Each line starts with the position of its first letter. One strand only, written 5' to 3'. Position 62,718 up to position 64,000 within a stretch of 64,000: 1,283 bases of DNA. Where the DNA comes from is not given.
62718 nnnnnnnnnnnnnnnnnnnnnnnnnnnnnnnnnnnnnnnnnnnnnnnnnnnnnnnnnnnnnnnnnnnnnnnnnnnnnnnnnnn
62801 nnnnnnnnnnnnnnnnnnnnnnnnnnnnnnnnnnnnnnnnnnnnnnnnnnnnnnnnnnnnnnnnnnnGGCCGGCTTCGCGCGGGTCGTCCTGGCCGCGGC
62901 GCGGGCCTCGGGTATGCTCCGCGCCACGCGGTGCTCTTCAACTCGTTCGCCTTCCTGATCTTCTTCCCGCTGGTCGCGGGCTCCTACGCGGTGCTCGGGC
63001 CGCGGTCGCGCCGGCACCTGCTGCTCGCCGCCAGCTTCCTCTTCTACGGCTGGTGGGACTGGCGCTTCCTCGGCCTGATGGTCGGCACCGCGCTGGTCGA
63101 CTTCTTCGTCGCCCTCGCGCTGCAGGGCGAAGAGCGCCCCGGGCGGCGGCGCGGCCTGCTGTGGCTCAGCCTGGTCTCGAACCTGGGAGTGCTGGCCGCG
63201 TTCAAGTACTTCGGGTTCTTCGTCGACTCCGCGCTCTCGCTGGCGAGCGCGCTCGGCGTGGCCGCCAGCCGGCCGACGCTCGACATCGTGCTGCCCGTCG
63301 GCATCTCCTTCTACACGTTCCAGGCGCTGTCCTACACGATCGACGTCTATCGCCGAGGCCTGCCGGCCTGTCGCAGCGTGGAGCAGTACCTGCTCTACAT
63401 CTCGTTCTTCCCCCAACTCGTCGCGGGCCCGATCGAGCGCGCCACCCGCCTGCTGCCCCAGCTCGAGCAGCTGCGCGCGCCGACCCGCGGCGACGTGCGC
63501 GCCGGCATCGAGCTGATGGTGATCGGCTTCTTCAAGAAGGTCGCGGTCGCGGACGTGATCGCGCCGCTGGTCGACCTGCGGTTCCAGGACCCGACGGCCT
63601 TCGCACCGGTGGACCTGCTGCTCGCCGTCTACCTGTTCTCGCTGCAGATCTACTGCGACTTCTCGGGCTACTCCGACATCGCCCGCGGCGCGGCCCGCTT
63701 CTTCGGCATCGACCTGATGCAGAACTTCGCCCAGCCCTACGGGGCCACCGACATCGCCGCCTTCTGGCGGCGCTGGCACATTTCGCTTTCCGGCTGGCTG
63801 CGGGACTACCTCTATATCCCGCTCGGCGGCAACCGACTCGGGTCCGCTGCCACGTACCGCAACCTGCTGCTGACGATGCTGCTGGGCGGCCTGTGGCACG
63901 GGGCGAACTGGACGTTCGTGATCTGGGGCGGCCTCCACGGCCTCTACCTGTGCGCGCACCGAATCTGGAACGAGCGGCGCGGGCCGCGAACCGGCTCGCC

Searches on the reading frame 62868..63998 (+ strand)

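Call 45: search_protein_families(library=pfam, proteins=[window:62868-63998:+], max_evalue=0.0001)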
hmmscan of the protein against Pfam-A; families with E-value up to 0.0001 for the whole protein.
window:62868-63998:+ (377 aa): 1 family
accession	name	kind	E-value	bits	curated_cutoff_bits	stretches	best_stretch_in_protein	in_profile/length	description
PF03062.24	MBOAT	-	8.9e-30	104.5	27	1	173-367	83-297/337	MBOAT, membrane-bound O-acyltransferase family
